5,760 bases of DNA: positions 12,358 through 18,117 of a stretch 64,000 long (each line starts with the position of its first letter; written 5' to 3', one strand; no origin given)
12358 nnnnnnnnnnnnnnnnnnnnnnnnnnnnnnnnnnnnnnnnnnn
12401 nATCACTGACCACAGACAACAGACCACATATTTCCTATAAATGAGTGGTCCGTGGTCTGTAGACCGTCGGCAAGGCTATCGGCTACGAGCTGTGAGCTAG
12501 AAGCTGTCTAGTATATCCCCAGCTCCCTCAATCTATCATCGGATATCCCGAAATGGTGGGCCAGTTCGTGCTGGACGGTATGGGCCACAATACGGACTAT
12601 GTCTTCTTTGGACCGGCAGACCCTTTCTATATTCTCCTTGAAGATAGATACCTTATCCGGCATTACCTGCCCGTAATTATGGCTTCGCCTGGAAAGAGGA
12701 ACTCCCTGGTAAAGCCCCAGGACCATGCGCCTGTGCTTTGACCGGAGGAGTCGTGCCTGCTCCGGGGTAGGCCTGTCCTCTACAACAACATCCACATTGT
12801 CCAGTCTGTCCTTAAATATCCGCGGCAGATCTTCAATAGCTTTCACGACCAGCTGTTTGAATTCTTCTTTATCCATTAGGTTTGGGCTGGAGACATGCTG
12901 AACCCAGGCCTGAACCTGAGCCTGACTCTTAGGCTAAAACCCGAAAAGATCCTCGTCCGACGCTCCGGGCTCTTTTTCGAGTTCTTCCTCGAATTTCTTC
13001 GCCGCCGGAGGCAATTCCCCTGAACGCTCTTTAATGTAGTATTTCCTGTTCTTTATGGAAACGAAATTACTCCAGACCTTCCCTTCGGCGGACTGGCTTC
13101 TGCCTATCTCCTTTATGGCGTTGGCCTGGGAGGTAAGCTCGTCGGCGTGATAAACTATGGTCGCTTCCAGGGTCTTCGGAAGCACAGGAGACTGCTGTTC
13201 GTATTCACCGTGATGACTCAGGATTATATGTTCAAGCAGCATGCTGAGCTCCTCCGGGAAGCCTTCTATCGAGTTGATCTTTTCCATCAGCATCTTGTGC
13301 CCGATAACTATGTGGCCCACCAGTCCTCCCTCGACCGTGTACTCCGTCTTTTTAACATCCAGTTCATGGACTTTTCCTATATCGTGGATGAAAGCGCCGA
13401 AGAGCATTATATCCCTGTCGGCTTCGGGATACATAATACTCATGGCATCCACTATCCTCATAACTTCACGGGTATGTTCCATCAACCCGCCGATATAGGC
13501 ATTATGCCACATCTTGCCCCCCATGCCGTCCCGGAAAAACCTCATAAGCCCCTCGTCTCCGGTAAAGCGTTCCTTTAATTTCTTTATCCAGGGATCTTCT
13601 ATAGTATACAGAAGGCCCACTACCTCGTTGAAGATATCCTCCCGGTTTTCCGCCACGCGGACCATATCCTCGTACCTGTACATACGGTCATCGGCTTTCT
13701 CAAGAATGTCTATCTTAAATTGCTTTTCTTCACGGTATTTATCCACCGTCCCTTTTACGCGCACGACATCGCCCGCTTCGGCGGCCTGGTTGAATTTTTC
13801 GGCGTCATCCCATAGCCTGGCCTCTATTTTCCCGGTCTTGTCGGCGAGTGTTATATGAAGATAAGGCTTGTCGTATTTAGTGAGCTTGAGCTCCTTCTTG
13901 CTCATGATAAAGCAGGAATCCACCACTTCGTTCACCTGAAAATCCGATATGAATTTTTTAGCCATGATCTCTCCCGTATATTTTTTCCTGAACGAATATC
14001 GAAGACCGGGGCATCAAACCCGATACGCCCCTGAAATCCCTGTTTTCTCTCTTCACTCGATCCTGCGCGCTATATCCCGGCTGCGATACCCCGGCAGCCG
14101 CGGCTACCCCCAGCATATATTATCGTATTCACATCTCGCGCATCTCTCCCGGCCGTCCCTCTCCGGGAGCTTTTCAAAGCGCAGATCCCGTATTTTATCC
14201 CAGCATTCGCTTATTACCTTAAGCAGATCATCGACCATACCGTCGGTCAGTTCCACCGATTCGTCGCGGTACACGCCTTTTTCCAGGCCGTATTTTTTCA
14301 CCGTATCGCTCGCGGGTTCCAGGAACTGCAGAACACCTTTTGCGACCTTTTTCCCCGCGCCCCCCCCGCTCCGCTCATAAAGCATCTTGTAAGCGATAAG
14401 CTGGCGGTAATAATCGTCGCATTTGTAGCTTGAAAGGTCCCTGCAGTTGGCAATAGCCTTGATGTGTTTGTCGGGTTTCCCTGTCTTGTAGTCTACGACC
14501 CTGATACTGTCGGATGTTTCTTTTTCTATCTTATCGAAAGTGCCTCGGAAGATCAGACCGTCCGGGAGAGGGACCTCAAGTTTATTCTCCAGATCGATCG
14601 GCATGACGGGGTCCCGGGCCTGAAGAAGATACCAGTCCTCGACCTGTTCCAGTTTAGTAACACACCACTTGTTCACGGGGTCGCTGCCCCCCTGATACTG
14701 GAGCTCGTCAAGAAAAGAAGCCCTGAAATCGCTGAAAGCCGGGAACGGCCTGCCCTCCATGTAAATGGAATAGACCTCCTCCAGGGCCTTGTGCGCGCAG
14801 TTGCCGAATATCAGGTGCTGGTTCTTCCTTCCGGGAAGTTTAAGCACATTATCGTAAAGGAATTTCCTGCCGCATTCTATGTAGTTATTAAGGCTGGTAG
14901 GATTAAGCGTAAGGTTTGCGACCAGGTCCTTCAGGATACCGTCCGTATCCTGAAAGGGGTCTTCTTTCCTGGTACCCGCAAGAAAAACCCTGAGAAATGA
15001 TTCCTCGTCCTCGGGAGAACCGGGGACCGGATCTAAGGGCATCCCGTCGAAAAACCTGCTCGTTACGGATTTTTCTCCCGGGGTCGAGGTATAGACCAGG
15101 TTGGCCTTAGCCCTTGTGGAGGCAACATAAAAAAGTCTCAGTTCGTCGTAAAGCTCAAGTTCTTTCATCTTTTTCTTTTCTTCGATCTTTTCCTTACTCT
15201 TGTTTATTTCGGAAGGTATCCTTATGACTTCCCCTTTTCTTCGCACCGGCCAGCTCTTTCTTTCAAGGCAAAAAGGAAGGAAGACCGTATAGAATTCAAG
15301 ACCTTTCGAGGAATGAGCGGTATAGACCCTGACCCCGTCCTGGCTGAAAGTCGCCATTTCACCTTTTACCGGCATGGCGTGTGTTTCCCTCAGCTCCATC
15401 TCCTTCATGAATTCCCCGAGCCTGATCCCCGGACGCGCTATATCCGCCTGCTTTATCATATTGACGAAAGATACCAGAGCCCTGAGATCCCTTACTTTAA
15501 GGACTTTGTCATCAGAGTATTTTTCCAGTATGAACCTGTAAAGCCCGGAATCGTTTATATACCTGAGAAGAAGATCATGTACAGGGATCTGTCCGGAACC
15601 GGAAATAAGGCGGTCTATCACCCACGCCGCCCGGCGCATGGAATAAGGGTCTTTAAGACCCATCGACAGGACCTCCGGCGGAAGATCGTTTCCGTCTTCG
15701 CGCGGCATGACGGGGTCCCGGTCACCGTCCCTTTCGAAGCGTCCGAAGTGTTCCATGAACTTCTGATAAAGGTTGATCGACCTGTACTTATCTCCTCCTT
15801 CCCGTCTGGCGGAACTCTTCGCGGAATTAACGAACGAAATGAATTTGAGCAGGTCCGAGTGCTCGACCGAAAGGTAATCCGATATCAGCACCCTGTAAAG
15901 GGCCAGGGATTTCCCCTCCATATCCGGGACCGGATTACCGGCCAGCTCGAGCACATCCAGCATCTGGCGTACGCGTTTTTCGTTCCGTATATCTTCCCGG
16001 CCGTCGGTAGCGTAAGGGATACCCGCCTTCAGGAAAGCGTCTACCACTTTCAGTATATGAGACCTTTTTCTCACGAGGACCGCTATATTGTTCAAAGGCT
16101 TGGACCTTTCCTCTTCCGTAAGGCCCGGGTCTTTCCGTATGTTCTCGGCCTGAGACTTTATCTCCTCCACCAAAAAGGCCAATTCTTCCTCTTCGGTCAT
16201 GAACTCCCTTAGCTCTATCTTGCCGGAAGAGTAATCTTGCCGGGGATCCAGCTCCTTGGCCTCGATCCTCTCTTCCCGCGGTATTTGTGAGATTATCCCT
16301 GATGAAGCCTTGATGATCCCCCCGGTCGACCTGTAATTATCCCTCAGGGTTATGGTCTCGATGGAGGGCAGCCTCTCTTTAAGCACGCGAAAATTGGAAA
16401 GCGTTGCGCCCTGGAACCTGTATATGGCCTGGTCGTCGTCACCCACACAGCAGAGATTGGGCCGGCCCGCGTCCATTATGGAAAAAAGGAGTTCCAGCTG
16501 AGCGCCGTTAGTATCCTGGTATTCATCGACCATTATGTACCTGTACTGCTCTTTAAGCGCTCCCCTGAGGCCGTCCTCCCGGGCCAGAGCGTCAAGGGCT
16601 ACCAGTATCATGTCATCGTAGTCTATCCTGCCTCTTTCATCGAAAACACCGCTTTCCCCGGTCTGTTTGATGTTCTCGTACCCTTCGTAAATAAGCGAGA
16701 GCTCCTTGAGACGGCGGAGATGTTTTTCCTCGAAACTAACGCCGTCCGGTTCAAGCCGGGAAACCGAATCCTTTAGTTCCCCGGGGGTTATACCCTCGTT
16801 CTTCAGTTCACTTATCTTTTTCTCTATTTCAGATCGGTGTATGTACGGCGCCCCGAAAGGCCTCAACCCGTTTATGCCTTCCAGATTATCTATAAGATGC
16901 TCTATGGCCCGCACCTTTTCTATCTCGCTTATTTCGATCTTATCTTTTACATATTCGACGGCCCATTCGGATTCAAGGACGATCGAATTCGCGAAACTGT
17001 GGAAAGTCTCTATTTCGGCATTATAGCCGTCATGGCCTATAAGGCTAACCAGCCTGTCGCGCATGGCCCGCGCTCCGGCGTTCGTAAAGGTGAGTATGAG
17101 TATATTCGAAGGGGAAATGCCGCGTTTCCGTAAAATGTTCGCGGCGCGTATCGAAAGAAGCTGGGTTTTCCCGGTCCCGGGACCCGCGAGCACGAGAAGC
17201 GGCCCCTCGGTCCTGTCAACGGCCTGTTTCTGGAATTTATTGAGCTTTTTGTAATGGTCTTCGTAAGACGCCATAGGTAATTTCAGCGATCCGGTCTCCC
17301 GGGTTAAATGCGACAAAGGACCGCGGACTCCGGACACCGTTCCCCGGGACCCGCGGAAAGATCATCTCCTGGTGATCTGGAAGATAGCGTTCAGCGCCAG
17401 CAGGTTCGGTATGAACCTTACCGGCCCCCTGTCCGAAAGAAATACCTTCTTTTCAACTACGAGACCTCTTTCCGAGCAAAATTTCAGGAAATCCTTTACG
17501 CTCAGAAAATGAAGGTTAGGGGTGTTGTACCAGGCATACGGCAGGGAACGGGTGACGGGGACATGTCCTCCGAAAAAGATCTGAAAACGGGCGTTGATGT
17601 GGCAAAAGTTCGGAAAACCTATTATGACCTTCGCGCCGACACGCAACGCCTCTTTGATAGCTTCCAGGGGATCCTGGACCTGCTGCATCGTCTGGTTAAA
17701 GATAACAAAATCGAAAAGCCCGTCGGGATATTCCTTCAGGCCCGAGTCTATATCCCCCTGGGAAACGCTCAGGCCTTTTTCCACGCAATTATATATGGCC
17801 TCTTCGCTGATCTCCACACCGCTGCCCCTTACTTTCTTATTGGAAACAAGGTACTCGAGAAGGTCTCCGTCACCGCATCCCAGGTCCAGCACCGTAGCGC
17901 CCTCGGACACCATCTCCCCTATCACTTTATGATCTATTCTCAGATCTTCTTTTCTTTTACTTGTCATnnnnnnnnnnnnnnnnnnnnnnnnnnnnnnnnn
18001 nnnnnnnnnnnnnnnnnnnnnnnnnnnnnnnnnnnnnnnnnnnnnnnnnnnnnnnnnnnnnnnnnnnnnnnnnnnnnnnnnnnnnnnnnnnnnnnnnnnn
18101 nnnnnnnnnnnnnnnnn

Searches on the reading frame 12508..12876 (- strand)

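Call 55: search_protein_families(library=pfam, proteins=[window:12508-12876:-], max_evalue=0.0001)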
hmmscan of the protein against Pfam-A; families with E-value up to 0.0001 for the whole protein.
window:12508-12876:- (122 aa): 1 family
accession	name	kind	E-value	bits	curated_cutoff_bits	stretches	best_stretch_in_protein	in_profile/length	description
PF06262.17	Zincin_1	-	2.4e-30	104.8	22.4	1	25-120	1-96/97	Zincin-like metallopeptidase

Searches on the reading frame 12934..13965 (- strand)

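Call 53: search_protein_families(library=pfam, proteins=[window:12934-13965:-], max_evalue=0.0001)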
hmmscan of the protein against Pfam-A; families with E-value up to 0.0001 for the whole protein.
window:12934-13965:- (343 aa): 2 families
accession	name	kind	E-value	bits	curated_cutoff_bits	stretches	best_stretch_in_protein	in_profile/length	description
PF01966.28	HD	-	9.1e-15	55.4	22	1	162-278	2-114/116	HD domain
PF01336.31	tRNA_anti-codon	-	1.1e-09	38.5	27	1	30-86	12-70/75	OB-fold nucleic acid binding domain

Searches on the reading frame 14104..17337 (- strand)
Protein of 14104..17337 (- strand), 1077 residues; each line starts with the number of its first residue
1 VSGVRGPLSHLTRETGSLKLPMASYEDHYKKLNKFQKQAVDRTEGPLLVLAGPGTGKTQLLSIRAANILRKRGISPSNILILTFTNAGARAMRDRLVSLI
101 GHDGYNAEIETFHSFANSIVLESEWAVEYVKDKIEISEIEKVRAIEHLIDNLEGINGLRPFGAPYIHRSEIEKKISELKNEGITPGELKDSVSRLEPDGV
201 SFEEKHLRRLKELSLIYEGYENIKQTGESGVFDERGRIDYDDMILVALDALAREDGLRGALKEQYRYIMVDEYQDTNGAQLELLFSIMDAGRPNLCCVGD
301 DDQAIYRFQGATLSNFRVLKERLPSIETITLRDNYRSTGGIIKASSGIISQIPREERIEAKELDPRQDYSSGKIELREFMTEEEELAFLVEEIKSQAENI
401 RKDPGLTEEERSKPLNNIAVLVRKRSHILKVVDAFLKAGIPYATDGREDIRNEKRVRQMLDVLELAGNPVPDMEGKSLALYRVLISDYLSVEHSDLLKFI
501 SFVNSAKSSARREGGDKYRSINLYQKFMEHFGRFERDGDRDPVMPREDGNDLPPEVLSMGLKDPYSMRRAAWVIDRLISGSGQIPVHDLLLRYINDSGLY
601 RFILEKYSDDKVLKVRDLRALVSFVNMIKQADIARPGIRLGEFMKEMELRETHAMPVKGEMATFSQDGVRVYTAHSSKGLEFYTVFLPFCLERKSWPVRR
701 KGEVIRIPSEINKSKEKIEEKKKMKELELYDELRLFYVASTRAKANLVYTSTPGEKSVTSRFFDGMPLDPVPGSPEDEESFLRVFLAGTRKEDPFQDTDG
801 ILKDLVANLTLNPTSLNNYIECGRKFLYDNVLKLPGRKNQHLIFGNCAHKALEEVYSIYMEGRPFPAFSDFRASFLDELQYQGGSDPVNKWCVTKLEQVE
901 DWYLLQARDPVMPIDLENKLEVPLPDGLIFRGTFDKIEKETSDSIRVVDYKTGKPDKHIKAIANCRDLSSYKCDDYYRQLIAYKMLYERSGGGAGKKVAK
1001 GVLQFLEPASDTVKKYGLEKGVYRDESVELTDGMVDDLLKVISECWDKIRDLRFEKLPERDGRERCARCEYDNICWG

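Call 13: search_protein_families(library=pfam, proteins=[window:14104-17337:-], max_evalue=0.001)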
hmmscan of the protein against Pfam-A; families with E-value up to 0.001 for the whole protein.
window:14104-17337:- (1077 aa): 7 families
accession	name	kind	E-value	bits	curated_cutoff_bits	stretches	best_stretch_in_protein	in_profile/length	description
PF00580.27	UvrD-helicase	-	4.2e-61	207.5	23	1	32-322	1-269/271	UvrD/REP helicase N-terminal domain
PF13361.12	UvrD_C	-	3.7e-32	112.6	25.6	1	329-750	1-346/350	UvrD-like helicase C-terminal domain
PF12705.13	PDDEXK_1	-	1.2e-25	91.3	22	1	811-1075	2-246/247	PD-(D/E)XK nuclease superfamily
PF13245.12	AAA_19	-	2.6e-18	67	25.1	1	36-308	1-133/134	AAA domain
PF13604.12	AAA_30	-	1.6e-05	25.2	27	0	32-95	2-65/191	AAA domain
PF13538.12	UvrD_C_2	-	6.1e-05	23.2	27.4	0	669-691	2-26/52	UvrD-like helicase C-terminal domain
PF01443.25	Viral_helicase1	-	0.00014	22.2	21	0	262-308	56-101/228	Viral superfamily 1 RNA helicase core domain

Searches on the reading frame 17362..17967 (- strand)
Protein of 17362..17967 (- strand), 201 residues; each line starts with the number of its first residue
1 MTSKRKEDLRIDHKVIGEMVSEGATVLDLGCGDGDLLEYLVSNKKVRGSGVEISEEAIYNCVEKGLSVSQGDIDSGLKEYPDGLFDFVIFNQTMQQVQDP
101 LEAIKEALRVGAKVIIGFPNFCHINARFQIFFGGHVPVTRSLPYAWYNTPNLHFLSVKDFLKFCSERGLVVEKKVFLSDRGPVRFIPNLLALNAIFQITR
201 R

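Call 53: search_protein_families(library=pfam, proteins=[window:17362-17967:-], max_evalue=0.0001)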
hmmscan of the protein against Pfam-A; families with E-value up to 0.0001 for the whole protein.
window:17362-17967:- (201 aa): 6 families
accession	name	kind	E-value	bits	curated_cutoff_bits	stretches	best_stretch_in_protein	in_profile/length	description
PF07021.18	MetW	-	1.4e-67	227.5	21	1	10-198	1-193/193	Methionine biosynthesis protein MetW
PF13847.12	Methyltransf_31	-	5e-12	46.2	27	1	22-112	3-102/145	Methyltransferase domain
PF13489.12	Methyltransf_23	-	1.9e-11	44.4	27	1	21-171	21-161/164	Methyltransferase domain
PF08241.18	Methyltransf_11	-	3.1e-11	44.2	21.2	1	27-110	1-86/95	Methyltransferase domain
PF13649.12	Methyltransf_25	-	1.1e-09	39.3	27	1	26-110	1-92/97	Methyltransferase domain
PF08242.18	Methyltransf_12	-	4.1e-06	27.9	30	1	27-109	1-90/98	Methyltransferase domain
